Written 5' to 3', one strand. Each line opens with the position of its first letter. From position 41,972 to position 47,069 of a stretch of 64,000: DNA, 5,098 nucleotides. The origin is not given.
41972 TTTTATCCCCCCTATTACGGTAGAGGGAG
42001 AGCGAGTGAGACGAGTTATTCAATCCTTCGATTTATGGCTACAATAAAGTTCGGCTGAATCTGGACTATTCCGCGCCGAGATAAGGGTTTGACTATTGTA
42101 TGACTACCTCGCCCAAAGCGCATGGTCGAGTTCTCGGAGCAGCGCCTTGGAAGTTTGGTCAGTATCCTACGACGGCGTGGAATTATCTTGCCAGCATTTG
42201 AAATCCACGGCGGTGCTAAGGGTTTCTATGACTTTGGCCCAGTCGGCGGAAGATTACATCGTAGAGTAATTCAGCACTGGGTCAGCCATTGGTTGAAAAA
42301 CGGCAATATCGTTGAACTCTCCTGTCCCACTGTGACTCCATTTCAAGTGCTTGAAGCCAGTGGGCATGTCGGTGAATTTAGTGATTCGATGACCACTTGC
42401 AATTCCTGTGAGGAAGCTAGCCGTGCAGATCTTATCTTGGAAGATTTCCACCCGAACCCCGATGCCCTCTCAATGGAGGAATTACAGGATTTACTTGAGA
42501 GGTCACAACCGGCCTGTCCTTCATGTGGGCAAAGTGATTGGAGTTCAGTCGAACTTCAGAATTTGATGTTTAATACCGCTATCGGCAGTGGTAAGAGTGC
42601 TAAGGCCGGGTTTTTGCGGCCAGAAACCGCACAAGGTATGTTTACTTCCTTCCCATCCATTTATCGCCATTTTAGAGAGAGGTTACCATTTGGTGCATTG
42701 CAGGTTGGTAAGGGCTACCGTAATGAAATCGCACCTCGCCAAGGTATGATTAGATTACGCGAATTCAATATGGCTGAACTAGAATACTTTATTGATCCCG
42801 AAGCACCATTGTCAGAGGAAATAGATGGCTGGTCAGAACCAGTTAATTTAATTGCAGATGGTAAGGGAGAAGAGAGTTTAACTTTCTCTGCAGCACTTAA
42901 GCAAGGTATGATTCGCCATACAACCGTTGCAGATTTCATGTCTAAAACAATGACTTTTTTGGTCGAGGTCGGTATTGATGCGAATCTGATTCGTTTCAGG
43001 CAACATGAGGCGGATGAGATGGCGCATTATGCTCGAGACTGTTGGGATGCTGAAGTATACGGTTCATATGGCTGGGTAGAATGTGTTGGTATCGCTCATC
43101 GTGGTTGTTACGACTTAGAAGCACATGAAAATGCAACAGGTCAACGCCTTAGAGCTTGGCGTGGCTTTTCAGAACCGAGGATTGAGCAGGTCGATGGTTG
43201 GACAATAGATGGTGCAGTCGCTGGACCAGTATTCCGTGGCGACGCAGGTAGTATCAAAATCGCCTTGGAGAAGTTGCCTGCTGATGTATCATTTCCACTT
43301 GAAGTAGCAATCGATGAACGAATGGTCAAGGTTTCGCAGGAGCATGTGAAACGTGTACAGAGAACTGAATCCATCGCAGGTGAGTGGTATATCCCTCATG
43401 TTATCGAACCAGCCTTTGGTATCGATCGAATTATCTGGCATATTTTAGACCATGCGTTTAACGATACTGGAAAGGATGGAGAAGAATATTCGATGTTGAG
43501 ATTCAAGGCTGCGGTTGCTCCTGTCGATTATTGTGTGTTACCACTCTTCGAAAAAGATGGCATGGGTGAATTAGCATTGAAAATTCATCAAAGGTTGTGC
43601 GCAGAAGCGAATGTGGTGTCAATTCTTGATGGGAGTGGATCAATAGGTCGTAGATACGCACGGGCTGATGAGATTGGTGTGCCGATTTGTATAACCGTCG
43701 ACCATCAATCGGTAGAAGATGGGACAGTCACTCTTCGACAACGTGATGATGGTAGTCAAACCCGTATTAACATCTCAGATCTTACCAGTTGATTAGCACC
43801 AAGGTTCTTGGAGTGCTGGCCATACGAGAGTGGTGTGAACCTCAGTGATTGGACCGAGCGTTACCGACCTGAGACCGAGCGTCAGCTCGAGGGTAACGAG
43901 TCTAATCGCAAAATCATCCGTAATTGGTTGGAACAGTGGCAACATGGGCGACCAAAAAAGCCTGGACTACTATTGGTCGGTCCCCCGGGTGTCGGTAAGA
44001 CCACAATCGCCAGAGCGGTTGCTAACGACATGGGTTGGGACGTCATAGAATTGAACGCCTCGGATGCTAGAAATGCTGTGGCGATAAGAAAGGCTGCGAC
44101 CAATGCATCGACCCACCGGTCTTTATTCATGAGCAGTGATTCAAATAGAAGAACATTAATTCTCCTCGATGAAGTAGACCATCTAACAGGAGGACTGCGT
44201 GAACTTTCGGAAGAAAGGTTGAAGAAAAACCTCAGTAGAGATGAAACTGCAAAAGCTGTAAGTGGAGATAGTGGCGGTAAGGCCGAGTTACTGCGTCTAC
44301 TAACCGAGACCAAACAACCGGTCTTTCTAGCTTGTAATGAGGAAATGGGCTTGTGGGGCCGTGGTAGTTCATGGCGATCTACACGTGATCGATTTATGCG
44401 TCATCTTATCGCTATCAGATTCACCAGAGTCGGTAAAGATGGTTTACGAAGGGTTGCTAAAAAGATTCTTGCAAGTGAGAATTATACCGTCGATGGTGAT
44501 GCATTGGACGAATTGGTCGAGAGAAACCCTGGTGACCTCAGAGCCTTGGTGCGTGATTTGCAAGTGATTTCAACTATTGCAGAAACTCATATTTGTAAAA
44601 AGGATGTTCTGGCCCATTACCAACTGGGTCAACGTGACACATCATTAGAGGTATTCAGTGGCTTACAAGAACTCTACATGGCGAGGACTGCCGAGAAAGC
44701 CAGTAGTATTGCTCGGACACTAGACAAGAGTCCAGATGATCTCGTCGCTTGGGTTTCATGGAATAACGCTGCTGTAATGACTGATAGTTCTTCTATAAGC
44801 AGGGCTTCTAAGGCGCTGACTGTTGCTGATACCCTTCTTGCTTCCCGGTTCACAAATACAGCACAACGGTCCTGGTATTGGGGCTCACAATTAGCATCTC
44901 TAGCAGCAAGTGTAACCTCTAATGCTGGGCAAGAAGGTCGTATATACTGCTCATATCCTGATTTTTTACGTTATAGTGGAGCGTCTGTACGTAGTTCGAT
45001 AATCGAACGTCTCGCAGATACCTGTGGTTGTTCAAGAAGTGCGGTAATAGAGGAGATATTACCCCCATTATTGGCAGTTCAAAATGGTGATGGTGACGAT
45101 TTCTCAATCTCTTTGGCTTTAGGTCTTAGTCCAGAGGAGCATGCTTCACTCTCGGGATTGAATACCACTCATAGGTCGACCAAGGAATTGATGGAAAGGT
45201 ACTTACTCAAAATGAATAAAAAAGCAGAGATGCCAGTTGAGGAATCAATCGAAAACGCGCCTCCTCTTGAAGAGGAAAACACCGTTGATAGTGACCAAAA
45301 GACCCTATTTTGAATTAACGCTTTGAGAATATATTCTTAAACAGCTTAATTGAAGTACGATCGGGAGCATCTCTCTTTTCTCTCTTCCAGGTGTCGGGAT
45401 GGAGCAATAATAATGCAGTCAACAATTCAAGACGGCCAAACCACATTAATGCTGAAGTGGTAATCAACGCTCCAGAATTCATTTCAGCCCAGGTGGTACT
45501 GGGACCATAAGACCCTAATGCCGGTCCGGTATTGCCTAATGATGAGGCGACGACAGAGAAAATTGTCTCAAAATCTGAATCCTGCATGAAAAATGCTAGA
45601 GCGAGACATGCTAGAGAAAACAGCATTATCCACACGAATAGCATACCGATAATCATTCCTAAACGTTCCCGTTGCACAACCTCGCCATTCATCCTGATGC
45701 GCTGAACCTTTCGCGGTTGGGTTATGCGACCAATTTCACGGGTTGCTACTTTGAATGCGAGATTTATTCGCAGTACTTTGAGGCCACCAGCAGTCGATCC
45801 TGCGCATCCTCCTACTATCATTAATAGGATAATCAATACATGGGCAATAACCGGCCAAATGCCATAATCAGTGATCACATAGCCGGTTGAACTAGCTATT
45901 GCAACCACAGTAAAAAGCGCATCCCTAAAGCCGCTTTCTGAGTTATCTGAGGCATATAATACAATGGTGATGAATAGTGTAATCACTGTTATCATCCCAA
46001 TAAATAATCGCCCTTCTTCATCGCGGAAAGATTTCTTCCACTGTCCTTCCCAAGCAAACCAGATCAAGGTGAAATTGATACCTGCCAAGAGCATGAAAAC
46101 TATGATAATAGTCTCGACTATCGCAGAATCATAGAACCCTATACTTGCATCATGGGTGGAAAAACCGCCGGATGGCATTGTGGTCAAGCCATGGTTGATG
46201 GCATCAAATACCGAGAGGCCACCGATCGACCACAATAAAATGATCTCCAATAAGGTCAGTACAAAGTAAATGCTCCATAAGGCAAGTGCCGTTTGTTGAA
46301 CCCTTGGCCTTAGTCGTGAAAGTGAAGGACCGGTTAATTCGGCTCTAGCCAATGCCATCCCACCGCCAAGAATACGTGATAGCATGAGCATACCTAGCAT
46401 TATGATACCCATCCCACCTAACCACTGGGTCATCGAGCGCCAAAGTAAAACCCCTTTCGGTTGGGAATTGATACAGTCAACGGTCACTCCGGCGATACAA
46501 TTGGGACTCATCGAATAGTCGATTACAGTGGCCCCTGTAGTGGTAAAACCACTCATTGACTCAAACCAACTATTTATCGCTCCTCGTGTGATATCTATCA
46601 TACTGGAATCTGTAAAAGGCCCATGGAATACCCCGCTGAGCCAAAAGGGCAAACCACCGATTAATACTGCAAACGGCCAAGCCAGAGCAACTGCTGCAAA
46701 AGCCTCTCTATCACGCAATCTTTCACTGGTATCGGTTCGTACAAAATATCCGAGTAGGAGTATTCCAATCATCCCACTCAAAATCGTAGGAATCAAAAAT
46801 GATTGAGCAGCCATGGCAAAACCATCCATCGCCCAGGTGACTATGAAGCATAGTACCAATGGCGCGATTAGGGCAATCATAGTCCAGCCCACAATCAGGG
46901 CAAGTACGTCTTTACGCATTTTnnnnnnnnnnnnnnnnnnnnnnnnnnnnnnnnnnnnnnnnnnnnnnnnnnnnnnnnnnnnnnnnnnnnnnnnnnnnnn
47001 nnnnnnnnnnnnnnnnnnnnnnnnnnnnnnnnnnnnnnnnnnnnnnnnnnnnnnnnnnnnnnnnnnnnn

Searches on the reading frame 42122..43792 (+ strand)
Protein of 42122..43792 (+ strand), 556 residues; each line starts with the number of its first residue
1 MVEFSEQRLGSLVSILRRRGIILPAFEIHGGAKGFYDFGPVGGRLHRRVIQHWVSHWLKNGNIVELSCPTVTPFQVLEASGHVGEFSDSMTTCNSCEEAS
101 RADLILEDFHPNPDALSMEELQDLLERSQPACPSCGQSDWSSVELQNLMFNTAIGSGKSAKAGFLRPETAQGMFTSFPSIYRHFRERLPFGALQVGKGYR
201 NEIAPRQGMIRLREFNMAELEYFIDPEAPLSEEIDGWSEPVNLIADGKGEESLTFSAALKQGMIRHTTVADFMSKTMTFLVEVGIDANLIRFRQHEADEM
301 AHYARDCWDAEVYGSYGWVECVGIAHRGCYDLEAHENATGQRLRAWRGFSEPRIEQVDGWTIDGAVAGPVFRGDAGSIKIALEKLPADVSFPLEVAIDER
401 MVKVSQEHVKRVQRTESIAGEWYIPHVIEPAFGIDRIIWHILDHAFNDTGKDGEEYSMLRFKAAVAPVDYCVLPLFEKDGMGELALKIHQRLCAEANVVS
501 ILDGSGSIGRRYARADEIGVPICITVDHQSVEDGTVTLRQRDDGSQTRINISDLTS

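Call 79: search_protein_families(library=pfam, proteins=[window:42122-43792:+], max_evalue=0.00001)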
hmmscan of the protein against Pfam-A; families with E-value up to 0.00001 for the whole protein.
window:42122-43792:+ (556 aa): 2 families
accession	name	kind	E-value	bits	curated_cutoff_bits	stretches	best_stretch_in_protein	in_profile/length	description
PF03129.25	HGTP_anticodon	-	3e-18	66.2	21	1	471-554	3-87/94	Anticodon binding domain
PF00587.30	tRNA-synt_2b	-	1.4e-06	28.9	29.3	1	165-228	13-75/179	tRNA synthetase class II core domain (G, H, P, S and T)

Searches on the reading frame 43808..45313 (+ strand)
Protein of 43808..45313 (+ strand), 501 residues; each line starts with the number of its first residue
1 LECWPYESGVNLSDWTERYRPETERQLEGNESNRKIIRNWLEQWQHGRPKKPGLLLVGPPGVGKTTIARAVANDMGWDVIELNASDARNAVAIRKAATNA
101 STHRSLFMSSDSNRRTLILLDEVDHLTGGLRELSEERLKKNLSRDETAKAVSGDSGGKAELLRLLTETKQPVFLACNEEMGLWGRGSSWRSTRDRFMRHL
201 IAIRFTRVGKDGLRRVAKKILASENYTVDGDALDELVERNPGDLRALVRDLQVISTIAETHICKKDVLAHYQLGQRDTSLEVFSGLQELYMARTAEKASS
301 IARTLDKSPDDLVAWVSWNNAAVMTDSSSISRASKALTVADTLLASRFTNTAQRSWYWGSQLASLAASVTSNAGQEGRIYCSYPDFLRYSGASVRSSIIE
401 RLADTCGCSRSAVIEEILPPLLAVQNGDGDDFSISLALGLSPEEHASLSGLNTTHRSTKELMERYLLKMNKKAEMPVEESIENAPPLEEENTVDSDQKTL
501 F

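Call 79: search_protein_families(library=pfam, proteins=[window:43808-45313:+], max_evalue=0.00001)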
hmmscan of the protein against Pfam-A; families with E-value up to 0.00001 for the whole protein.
window:43808-45313:+ (501 aa): 5 families
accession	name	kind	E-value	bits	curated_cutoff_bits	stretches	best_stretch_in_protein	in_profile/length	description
PF00004.35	AAA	-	2.7e-15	57.4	21.2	1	54-130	1-73/131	ATPase family associated with various cellular activities (AAA)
PF03215.21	Rad17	-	1.6e-08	35.1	23.8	1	13-111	7-100/186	Rad17 P-loop domain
PF13191.12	AAA_16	-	2e-07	32.1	32.6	1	31-109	6-85/167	AAA ATPase domain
PF05496.18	RuvB_N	-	7.5e-06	26.2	27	0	20-83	2-65/159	Holliday junction DNA helicase RuvB P-loop domain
PF13173.12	AAA_14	-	8.3e-06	26.3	27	0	53-133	4-81/129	AAA domain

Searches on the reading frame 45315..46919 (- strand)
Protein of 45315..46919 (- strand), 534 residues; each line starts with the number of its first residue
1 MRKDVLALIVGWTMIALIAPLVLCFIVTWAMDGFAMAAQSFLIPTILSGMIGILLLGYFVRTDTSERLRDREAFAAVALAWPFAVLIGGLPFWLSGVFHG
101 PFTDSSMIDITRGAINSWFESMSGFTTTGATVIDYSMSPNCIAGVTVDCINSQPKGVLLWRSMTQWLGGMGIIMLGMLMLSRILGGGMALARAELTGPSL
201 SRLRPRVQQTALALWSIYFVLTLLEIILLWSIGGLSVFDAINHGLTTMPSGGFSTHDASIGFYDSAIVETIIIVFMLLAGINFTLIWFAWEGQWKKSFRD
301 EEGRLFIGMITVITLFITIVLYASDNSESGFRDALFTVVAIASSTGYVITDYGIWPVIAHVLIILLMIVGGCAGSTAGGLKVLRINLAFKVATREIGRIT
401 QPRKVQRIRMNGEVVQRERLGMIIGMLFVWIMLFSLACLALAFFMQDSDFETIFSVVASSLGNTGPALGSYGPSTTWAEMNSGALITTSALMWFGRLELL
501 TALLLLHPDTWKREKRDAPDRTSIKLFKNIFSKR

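Call 79: search_protein_families(library=pfam, proteins=[window:45315-46919:-], max_evalue=0.00001)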
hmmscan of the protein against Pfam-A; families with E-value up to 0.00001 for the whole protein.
window:45315-46919:- (534 aa): 1 family
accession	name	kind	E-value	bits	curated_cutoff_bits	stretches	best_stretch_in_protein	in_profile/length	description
PF02386.22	TrkH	-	8.2e-49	166.8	27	1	115-505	64-489/502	Cation transport protein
